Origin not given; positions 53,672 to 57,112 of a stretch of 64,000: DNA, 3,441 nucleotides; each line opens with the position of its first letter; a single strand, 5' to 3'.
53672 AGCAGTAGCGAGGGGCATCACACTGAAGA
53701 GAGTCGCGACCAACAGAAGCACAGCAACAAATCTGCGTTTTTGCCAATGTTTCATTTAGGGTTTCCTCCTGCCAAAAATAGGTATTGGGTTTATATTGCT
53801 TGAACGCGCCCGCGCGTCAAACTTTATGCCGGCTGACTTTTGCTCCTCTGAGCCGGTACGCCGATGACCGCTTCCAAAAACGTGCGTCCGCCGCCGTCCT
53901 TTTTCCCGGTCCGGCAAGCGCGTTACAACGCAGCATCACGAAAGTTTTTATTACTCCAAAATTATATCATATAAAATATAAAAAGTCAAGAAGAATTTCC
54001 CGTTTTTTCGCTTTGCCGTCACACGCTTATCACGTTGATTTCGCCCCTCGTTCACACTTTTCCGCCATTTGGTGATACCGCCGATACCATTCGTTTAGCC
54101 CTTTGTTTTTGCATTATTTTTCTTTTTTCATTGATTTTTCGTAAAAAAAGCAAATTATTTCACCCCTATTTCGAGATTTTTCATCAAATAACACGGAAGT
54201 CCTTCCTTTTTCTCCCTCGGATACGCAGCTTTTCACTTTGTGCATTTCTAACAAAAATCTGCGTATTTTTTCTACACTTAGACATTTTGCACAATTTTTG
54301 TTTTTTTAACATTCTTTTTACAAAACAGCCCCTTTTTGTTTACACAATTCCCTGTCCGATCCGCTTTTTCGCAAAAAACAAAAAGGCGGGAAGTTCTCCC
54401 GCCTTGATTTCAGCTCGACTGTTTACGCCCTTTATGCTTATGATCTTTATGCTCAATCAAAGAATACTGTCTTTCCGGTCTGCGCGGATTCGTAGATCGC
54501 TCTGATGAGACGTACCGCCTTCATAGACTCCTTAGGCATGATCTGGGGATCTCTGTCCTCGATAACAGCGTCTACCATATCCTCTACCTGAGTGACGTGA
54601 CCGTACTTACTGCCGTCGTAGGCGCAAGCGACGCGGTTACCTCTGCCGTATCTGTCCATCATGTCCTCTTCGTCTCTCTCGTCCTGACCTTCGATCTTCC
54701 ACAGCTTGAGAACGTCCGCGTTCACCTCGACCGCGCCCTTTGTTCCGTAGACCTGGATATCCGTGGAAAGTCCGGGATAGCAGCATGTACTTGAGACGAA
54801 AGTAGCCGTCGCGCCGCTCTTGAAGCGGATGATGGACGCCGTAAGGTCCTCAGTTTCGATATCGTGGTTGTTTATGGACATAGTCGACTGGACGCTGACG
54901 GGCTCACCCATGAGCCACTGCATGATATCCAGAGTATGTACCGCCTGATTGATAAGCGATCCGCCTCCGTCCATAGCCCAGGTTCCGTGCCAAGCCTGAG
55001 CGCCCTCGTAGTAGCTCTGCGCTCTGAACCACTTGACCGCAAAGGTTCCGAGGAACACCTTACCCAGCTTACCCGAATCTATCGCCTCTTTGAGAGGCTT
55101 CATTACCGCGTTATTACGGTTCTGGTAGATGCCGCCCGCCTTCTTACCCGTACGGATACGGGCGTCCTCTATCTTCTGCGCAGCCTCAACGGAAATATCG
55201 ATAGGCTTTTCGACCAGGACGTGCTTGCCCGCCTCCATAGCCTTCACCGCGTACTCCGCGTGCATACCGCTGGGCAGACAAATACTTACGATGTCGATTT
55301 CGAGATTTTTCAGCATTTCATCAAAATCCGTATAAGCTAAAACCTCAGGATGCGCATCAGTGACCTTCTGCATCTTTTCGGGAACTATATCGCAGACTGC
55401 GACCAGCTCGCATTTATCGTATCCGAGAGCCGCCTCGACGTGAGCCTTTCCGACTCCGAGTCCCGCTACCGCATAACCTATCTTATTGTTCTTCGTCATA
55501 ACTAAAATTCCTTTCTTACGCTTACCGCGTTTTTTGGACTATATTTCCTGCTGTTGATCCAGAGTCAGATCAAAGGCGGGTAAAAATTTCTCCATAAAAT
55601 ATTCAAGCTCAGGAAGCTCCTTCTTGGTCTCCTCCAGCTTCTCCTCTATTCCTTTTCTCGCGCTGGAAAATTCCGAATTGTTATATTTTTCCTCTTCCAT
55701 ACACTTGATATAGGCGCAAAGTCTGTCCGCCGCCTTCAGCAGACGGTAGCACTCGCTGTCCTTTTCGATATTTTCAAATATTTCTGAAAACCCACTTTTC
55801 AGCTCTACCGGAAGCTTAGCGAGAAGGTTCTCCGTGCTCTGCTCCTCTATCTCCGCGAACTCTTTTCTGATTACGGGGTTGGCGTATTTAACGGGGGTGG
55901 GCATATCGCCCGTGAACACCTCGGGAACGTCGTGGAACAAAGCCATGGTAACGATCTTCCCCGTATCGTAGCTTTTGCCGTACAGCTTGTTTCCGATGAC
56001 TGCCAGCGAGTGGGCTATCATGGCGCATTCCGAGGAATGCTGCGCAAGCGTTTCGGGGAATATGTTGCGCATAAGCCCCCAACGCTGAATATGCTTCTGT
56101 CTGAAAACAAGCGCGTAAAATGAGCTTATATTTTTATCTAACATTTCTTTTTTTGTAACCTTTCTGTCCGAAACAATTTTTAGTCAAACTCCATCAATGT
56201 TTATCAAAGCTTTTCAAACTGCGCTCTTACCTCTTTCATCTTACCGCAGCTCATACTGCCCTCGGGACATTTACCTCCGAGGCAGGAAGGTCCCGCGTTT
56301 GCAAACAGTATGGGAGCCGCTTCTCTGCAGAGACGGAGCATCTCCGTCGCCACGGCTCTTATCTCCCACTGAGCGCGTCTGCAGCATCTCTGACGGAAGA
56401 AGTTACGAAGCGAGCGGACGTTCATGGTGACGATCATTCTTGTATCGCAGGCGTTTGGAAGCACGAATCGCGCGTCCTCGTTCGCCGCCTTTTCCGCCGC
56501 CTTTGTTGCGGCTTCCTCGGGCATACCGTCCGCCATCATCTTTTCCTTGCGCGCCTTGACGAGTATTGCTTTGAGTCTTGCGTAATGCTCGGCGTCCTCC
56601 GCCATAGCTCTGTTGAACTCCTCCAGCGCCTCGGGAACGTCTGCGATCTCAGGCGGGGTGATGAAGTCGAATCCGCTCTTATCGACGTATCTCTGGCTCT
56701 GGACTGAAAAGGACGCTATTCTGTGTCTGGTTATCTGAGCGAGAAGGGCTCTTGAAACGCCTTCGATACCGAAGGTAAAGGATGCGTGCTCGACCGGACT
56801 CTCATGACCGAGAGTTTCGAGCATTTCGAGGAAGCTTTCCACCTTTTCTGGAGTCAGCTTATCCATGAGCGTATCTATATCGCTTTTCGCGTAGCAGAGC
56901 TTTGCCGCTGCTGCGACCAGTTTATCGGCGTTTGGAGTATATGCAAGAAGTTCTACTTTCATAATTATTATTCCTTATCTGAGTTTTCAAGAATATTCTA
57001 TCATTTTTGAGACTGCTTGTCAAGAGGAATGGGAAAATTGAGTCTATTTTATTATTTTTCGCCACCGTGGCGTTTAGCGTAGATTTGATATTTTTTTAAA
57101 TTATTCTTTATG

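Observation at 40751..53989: Seven-gene operon: sugar-ABC parts (two permease pairs, one giant binding protein) built around two huge uncharacterised extracytoplasmic proteins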

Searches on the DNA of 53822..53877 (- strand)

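Call 98: build_rna_model(alignment_id=A9, structure=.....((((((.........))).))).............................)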
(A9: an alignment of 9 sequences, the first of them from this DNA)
Model R1 built from alignment A9 (9 sequences, 56 columns); structure: as given.
model positions 55; base pairs 6; branch points 0; effective number of sequences 5.29; information 1.011 bits per position. Calibrated on 0.2 Mb of random sequence (short: E-values are rough).
structure used (alignment columns):
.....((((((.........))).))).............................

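Call 99: search_with_rna_model(model_id=R1, sources=[window, L001, L003, L004, L005, L006, L008, L009, L010, L012, L013, L014, L015, L016, L017, L018, L019, L020, L021, L022, L024, L025, L027, L028, L029, L030, L031, L032, L033, L035, L036, L037, L038, L039, L040, L041, L042, L043, L044, L046, L047, L049, L050, L051, L052, L054, L055, L056, L057, L058, L059, L060, L061, L062, L063, L064, L065, L066, L069, L070, L071, L072, L073, L074, L075, L076, L077, L079, L081, L082, L083, L084, L085, L086, L087, L088, L089, L090, L091], max_evalue=1)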
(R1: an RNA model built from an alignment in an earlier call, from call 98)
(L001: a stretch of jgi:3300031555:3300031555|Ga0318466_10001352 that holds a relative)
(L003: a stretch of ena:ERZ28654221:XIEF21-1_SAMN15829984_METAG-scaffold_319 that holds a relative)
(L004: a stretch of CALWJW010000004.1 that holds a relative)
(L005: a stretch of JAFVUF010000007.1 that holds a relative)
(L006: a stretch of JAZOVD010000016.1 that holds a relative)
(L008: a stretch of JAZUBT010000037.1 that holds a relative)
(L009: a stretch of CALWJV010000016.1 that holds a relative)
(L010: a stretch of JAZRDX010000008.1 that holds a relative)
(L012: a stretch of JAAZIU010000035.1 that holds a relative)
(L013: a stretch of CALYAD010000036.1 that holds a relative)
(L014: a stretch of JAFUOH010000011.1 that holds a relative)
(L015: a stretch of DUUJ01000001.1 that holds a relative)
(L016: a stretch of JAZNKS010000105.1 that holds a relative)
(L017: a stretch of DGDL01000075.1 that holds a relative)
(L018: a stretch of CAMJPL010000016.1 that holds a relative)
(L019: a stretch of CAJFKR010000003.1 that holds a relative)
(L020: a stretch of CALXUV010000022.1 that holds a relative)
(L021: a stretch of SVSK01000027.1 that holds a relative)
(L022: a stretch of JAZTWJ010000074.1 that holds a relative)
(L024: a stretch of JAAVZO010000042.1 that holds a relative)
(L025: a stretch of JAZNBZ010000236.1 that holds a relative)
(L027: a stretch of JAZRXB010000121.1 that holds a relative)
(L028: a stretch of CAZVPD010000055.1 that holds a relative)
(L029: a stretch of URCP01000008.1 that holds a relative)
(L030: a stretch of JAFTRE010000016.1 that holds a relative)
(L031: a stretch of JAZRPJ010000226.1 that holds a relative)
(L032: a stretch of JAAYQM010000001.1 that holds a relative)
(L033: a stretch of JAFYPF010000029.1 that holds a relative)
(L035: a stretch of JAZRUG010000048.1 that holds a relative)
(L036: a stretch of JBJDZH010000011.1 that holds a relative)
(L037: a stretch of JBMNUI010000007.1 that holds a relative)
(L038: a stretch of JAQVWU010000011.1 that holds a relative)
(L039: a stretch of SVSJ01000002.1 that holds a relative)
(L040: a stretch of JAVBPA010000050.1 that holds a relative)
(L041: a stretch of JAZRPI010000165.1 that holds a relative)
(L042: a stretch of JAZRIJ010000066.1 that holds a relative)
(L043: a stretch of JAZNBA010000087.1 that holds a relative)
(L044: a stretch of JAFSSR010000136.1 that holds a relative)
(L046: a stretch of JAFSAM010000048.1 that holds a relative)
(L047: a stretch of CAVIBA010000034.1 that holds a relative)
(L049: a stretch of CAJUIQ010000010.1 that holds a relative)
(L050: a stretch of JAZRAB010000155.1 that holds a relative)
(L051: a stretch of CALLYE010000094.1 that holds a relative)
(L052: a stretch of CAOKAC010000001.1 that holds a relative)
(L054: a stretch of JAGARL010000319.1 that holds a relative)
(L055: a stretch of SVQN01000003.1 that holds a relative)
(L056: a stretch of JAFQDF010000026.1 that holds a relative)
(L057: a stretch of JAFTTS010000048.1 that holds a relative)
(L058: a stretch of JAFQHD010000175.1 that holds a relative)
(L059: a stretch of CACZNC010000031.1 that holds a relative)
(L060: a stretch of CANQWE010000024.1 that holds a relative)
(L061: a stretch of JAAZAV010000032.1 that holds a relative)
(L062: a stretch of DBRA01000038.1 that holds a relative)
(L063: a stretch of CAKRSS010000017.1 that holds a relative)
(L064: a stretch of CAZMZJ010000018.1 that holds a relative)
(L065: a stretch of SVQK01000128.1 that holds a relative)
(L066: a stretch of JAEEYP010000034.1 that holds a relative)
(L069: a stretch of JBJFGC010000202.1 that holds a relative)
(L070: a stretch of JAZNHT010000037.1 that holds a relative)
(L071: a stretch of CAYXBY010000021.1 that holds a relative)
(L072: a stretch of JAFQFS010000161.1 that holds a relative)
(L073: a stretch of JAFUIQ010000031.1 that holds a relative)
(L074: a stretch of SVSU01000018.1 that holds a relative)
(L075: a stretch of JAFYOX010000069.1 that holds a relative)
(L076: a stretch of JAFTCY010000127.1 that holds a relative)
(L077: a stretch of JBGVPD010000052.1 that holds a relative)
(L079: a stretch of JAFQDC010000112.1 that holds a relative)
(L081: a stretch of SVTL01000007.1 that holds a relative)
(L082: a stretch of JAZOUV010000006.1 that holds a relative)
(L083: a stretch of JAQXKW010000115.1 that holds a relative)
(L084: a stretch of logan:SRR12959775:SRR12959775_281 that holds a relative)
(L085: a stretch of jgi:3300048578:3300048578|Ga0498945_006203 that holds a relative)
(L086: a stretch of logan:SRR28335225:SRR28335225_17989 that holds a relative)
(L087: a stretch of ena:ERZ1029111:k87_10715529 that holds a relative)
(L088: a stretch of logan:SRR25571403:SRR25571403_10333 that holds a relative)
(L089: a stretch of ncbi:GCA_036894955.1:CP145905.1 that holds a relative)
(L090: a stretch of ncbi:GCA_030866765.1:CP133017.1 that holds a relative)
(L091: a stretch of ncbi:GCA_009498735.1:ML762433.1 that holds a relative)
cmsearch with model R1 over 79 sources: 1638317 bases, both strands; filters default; matches with E-value up to 1: 11.
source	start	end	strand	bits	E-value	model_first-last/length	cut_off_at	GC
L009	2378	2431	+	69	1.5e-14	1-55/55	no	0.54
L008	2379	2432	+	68.8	1.6e-14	1-55/55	no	0.5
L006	2370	2425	+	68.1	2.6e-14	1-55/55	no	0.59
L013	2314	2368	+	67.2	4.3e-14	1-55/55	no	0.6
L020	2433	2488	+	66.6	6.3e-14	1-55/55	no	0.61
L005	2167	2220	+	64.9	1.7e-13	1-55/55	no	0.52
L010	2359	2412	+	64.8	1.8e-13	1-55/55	no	0.57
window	53822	53877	-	64.4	2.3e-13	1-55/55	no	0.57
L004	2433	2487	+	59.9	3.7e-12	1-55/55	no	0.65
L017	2792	2848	+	36.1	6.6e-06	1-55/55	no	0.53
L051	2794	2851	+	26.8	0.0018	1-55/55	no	0.62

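Call 100: search_with_rna_model(model_id=R1, sources=[L017, L051, L028, L038, L040], max_evalue=5, filters=off, show_alignments=5)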
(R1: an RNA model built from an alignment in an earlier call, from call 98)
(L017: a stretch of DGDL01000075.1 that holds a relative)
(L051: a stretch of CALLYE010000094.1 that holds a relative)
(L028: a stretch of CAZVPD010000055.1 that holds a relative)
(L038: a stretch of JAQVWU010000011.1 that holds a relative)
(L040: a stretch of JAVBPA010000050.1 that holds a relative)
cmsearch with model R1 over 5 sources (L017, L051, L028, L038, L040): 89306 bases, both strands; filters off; matches with E-value up to 5: 3.
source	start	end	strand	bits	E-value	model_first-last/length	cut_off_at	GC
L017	2792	2848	+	36.1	3.6e-07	1-55/55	no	0.53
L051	2794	2851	+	26.8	0.0001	1-55/55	no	0.62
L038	7676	7694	-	11.7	0.95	6-26/55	no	0.74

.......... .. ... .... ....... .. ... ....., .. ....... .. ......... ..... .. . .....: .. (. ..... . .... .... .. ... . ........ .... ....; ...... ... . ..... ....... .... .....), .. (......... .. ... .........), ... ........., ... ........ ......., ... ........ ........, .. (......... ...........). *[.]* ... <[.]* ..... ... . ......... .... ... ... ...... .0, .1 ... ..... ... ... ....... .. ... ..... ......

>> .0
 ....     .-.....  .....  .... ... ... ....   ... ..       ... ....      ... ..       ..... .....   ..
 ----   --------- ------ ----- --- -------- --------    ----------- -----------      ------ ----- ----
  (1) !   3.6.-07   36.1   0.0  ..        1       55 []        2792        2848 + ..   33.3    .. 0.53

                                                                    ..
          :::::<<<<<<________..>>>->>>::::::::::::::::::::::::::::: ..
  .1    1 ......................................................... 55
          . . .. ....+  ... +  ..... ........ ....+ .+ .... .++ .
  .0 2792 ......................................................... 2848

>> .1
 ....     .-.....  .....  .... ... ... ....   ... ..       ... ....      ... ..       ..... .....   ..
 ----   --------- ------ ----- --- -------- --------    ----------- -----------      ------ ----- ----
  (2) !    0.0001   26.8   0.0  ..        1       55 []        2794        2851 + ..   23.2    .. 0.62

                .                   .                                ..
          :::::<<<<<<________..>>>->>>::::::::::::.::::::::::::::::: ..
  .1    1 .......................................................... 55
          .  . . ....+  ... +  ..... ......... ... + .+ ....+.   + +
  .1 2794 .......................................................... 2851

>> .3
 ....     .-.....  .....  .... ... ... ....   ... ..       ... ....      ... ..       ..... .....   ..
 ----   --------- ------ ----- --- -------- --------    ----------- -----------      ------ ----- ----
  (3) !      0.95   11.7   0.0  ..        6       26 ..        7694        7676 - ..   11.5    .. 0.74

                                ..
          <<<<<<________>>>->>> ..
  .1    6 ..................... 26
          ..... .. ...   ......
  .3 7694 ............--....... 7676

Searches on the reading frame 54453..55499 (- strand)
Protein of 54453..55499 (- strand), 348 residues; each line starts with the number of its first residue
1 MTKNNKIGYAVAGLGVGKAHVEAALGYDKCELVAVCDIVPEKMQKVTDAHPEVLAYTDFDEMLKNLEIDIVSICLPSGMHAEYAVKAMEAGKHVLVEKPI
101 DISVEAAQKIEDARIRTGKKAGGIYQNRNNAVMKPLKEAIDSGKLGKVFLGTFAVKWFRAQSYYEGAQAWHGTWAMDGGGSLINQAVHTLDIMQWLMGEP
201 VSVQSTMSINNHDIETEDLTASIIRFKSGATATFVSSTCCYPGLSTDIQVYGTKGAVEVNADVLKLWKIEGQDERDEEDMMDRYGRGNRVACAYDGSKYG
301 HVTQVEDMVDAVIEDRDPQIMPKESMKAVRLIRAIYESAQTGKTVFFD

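Call 5: search_protein_families(library=pfam, proteins=[window:54453-55499:-], max_evalue=0.001)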
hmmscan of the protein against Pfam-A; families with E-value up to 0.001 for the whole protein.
window:54453-55499:- (348 aa): 3 families
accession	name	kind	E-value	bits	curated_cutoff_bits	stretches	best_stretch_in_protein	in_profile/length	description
PF22725.1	GFO_IDH_MocA_C3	-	1.6e-29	102.9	27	1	136-257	4-123/124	GFO/IDH/MocA C-terminal domain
PF02894.22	GFO_IDH_MocA_C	-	2.1e-27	96.8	22.9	1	137-345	1-216/218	Oxidoreductase family, C-terminal alpha/beta domain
PF01408.29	GFO_IDH_MocA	-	1.2e-22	81.3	24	1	8-119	2-114/120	Oxidoreductase family, NAD-binding Rossmann fold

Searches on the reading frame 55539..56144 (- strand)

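Call 5: search_protein_families(library=pfam, proteins=[window:55539-56144:-], max_evalue=0.001)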
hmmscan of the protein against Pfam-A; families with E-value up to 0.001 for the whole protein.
window:55539-56144:- (201 aa): 3 families
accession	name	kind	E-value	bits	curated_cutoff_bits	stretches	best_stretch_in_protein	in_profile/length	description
PF12917.13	YfbR-like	-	3.5e-67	226.1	25.9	1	8-191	1-182/182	5'-deoxynucleotidase YfbR-like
PF13023.12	HD_3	-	1.4e-15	58.1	22.5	1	16-177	4-161/165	HD domain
PF01966.28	HD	-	1.4e-05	25.8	22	1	34-144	2-115/116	HD domain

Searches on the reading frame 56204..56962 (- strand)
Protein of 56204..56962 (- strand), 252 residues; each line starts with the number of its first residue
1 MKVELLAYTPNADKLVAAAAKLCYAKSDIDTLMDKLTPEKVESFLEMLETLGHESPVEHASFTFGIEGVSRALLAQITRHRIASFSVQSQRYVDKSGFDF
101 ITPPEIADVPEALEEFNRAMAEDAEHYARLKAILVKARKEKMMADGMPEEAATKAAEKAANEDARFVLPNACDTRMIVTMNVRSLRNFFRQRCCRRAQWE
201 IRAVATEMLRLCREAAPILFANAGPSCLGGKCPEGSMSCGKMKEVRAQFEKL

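Call 5: search_protein_families(library=pfam, proteins=[window:56204-56962:-], max_evalue=0.001)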
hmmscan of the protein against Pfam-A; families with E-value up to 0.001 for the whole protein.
window:56204-56962:- (252 aa): 1 family
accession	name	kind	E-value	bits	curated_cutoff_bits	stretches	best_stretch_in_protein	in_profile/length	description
PF02511.20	Thy1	-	5e-72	242.1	24.8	1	4-217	1-190/191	Thymidylate synthase complementing protein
